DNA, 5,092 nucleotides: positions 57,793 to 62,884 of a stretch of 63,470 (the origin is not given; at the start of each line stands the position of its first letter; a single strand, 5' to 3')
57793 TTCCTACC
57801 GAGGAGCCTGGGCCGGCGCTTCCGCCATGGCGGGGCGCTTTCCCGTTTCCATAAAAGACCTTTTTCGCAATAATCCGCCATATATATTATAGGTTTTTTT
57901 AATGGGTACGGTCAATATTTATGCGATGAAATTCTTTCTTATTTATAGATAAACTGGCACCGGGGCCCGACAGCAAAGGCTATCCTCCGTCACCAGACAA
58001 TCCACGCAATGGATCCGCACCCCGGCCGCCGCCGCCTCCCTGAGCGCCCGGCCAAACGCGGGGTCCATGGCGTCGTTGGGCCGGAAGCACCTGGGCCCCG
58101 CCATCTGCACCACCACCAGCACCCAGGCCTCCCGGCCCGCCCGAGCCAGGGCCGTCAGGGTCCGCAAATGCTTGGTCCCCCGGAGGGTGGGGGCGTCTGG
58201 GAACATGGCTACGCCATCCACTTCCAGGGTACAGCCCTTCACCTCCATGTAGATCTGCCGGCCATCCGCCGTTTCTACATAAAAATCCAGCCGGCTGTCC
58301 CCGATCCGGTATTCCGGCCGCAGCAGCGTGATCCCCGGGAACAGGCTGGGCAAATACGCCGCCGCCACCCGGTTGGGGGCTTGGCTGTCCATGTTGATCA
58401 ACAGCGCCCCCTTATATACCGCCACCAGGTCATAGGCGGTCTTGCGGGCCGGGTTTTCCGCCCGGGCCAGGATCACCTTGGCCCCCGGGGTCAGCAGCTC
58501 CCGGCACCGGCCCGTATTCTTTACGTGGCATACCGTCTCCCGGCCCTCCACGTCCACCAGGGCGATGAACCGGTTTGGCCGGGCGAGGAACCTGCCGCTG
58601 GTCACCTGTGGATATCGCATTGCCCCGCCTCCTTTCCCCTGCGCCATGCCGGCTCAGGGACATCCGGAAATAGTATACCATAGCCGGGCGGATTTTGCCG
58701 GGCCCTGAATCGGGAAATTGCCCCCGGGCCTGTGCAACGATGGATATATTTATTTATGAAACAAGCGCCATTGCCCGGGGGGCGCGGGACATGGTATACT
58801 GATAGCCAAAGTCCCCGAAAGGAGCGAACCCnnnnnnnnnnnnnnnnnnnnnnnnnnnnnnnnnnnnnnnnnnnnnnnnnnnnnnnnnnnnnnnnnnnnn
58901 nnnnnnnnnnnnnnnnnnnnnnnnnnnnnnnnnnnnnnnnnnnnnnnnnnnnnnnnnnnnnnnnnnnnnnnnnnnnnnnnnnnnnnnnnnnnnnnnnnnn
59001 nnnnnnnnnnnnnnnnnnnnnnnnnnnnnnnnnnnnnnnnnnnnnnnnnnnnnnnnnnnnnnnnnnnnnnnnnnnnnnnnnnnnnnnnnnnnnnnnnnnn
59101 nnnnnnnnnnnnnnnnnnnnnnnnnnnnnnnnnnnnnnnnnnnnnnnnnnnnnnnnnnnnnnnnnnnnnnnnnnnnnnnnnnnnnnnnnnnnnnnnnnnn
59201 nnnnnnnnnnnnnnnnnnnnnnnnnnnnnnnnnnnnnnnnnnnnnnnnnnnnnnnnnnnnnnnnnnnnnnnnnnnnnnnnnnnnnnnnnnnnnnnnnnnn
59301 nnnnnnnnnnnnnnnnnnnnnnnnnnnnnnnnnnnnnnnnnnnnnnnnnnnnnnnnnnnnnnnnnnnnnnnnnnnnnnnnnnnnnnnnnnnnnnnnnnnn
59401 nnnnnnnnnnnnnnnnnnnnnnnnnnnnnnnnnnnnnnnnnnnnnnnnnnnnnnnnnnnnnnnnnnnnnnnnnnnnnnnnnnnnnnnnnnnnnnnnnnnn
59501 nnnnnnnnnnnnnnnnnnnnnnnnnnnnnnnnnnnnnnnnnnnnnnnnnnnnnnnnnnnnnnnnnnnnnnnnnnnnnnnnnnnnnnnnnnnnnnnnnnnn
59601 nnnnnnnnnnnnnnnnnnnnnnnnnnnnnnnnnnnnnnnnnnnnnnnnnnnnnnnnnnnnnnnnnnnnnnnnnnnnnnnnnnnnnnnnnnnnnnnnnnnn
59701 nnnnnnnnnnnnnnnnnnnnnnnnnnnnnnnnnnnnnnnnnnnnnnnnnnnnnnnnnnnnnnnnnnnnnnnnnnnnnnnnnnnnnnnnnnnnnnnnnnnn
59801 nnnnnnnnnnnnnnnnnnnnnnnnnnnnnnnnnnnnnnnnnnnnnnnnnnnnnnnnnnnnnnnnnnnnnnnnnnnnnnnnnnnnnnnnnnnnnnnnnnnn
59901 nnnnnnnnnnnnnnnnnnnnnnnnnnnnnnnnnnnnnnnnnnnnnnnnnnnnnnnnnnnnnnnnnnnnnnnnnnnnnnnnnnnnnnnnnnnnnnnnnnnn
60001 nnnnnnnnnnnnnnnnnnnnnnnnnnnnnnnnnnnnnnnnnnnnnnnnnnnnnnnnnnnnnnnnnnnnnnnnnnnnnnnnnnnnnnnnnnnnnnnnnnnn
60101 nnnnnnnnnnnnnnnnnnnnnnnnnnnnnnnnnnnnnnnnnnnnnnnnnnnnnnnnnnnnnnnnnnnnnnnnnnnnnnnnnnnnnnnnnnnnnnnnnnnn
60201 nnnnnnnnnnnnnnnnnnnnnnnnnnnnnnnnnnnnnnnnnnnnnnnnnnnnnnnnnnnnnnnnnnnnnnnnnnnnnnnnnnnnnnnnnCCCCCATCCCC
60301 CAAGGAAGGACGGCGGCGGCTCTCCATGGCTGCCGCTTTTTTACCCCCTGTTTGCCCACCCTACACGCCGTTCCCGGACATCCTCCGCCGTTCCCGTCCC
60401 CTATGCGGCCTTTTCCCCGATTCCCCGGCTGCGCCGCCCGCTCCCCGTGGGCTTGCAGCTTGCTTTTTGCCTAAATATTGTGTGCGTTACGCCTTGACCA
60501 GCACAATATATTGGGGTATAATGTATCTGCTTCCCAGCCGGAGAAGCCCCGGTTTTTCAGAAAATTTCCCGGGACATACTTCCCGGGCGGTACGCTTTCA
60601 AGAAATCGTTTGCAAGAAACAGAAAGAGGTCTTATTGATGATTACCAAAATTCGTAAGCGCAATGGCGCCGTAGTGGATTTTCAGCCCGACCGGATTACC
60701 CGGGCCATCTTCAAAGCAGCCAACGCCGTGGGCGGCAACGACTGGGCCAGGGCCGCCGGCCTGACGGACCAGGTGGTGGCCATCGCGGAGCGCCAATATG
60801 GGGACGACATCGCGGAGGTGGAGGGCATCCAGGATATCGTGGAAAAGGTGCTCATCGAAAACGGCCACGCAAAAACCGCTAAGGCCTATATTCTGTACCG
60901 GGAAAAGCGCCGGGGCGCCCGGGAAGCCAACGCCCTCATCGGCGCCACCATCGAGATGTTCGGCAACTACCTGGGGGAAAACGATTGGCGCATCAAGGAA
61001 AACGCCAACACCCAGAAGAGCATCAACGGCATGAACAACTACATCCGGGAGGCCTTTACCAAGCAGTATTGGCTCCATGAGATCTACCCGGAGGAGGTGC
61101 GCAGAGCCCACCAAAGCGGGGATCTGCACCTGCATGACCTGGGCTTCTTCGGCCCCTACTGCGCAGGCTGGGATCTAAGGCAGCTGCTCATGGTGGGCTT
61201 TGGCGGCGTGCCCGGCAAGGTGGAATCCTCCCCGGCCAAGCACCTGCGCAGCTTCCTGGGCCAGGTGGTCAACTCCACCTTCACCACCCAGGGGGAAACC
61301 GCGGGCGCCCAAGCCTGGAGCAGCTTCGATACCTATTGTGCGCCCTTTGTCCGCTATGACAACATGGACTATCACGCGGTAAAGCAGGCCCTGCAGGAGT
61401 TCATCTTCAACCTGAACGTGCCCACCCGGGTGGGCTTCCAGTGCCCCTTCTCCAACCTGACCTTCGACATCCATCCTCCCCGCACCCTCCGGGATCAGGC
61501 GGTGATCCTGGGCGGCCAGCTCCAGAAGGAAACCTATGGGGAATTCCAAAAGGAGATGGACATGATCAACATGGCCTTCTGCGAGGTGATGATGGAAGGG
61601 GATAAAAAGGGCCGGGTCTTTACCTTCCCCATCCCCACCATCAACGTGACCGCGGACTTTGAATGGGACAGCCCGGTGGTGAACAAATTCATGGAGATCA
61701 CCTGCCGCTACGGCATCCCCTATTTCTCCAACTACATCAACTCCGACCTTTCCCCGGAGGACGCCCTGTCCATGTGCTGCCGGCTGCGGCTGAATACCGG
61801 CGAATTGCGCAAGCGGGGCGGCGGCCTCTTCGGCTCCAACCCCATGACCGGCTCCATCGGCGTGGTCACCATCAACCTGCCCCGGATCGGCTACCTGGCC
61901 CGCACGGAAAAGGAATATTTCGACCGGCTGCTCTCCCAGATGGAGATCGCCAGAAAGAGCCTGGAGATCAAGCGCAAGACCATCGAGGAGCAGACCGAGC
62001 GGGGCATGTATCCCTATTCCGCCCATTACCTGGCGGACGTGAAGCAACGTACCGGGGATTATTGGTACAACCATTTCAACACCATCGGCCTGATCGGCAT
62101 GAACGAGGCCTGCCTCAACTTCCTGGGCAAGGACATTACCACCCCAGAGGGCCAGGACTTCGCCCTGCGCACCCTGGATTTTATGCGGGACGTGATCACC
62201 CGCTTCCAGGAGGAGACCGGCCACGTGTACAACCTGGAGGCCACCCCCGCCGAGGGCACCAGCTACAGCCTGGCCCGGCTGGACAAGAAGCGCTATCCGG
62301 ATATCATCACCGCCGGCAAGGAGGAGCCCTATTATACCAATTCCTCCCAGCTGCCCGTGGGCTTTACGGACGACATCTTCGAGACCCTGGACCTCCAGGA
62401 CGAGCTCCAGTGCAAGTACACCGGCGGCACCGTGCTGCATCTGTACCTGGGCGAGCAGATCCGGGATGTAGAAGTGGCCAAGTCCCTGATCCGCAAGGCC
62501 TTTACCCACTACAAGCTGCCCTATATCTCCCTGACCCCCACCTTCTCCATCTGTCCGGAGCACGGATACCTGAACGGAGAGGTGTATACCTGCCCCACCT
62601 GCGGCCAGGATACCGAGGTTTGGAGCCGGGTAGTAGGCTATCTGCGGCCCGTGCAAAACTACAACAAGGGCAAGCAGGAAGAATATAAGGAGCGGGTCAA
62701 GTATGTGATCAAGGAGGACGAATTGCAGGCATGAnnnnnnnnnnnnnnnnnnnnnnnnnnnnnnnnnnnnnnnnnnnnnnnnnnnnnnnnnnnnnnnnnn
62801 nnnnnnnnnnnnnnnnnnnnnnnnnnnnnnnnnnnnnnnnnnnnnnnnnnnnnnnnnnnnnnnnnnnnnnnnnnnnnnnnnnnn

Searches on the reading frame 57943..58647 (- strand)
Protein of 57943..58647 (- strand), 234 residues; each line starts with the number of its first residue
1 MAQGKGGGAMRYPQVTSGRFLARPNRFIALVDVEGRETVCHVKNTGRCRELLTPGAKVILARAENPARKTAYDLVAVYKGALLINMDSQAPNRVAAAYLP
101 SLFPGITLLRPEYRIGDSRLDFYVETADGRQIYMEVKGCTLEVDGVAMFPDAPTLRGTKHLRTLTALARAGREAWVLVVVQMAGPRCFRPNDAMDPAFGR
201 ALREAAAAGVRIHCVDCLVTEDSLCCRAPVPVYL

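Call 78: search_protein_families(library=pfam, proteins=[window:57943-58647:-], max_evalue=0.001)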
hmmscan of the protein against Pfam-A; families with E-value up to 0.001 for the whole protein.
window:57943-58647:- (234 aa): 2 families
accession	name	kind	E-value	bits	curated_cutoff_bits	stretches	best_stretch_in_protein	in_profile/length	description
PF03749.19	SfsA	-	2.7e-45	154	22.8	1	89-222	1-137/138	Sugar fermentation stimulation protein RE domain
PF17746.7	SfsA_N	-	7.6e-24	84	25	1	21-85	1-62/63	SfsA N-terminal OB domain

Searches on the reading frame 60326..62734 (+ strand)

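Call 78: search_protein_families(library=pfam, proteins=[window:60326-62734:+], max_evalue=0.001)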
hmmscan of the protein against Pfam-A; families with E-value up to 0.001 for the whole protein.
window:60326-62734:+ (802 aa): 2 families
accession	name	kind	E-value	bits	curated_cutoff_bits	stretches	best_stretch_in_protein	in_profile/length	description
PF13597.11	NRDD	-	2.4e-196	654.2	26.2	1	225-793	1-562/562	Anaerobic ribonucleoside-triphosphate reductase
PF03477.21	ATP-cone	-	1.6e-21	77.1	25.8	1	108-196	2-87/88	ATP cone domain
